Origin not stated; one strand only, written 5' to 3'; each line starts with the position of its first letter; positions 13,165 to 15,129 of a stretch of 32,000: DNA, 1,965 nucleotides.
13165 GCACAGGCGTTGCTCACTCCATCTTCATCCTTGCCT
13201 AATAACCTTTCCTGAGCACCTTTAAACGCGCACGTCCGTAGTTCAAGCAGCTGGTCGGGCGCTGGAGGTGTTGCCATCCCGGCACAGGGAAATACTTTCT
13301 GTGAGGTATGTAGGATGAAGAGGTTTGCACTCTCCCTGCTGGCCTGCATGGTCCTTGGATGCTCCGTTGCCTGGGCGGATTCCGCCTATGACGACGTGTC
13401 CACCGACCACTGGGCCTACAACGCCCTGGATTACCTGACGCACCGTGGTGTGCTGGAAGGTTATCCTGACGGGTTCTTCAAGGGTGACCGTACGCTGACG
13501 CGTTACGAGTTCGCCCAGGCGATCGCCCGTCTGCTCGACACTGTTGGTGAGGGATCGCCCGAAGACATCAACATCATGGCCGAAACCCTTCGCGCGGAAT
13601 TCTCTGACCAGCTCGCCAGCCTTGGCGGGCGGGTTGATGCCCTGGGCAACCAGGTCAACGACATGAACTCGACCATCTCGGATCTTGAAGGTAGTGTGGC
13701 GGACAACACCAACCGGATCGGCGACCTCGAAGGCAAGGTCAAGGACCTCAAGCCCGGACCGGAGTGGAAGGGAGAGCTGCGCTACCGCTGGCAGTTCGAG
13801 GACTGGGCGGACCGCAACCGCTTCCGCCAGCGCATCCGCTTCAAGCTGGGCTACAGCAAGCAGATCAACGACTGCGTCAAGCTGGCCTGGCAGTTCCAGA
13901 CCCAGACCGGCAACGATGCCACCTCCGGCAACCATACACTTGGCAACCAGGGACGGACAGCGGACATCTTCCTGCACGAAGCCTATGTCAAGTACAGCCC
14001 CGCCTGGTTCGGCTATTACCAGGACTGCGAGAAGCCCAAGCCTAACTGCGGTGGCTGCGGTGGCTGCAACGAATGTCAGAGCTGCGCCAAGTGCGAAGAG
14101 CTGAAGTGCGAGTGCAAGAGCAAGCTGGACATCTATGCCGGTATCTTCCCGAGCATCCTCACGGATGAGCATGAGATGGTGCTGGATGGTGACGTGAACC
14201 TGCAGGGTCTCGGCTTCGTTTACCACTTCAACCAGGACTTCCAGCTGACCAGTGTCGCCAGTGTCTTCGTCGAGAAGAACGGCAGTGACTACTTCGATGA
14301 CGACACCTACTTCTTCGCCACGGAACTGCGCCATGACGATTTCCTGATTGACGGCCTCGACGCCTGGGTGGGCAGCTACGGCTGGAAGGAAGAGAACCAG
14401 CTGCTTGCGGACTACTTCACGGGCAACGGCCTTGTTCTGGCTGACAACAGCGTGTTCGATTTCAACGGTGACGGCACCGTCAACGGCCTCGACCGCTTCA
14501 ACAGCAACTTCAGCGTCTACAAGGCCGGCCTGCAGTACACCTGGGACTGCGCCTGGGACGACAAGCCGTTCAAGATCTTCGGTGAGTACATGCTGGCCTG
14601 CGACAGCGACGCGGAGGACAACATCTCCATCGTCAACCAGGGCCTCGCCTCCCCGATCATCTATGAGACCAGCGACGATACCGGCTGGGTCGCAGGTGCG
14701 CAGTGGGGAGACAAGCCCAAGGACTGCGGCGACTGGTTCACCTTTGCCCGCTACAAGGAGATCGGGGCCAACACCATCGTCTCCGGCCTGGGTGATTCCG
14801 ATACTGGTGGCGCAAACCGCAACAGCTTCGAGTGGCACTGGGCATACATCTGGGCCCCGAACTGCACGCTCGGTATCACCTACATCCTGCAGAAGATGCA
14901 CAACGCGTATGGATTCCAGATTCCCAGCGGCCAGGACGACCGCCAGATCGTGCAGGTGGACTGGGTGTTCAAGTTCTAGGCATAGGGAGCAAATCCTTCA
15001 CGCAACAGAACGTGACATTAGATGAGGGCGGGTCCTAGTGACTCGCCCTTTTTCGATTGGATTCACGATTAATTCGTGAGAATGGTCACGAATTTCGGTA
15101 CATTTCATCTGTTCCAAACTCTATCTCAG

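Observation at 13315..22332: Candidate undescribed porin-cytochrome electron conduit with mtrC-mtrA-mtrB-like gene order in an SLH-tethered outer membrane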

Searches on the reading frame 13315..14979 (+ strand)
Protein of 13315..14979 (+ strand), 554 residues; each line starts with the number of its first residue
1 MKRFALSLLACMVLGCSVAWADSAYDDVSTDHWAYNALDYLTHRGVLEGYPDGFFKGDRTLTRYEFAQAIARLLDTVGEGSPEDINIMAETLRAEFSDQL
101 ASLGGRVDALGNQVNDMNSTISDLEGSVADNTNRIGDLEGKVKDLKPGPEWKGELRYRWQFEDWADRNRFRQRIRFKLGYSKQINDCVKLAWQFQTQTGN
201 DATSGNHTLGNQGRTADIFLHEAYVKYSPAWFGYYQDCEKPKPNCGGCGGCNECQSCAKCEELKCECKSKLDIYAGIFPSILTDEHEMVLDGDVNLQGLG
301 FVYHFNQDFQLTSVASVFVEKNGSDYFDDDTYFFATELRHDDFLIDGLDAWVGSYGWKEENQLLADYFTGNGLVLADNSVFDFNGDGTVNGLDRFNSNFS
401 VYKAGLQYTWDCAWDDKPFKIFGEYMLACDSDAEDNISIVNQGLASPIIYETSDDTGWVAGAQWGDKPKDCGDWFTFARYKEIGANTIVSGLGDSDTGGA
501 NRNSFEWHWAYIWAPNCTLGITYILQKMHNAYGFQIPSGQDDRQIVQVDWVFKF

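Call 4: search_protein_families(library=pfam, proteins=[window:13315-14979:+], max_evalue=0.1)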
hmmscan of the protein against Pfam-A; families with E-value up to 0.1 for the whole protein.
window:13315-14979:+ (554 aa): 2 families
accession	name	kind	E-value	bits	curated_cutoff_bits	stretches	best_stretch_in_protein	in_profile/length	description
PF16930.11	Porin_5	-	1.1e-09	37.9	22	2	165-229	157-219/535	Putative porin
PF00395.25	SLH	-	1.8e-08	34.7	20.8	1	25-67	2-44/44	S-layer homology domain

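Call 6: search_protein_families(library=ncbifam, proteins=[window:13315-14979:+], max_evalue=0.1)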
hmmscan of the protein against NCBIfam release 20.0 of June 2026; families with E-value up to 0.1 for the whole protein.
window:13315-14979:+ (554 aa): 4 families
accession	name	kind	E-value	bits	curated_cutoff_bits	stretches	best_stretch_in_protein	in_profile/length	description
NF033921.0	por_somb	subfamily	1.8e-18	66.4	100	1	24-205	6-181/485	iron uptake porin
NF033190.2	inl_like_NEAT_1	exception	0.014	13.7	1275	1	25-74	582-631/754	NEAT domain-containing leucine-rich repeat protein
NF040788.1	S-lay_SlaB_Mtsph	equivalog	0.028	13.3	700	1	88-144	327-382/416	S-layer protein SlaB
NF038218.1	IcmG_DotF_IVB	equivalog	0.036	13.7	200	1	93-143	137-190/266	type IVB secretion system protein IcmG/DotF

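Call 70: search_solved_structures(query=window:13315-14979:+, max_evalue=1)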
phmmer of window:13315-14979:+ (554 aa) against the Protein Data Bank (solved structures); distinct sequences matched with E-value up to 1: 10.
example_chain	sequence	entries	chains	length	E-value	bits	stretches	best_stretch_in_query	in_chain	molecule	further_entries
8bys_A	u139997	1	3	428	6.6e-21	77.8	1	2-119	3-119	S-layer homology domain-containing protein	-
8bym_A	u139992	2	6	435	9.2e-16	60.8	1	23-119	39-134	S-layer homology domain-containing protein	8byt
8bz2_A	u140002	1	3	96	9.3e-16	60.8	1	23-108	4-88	S-layer homology domain-containing protein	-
7zgx_A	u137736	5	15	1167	8.3e-15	57.7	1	23-120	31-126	S-layer protein SlpA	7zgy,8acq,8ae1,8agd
9g93_A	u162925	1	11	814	1.5e-07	33.7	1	5-75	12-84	S-layer protein sap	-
3pyw_A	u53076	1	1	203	6.9e-07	31.5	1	24-75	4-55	S-layer protein sap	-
6bt4_A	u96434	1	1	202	8.5e-07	31.2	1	24-76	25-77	S-layer protein sap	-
8qox_B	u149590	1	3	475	0.011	17.7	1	91-147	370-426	Conserved membrane protein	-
6gaj_A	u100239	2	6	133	0.11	14.3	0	98-145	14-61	Outer capsid protein sigma-1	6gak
6kg9_A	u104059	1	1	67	0.85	11.4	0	363-395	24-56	And cellulose-binding endoglucanase family 9 CelL ortholog dockerin domain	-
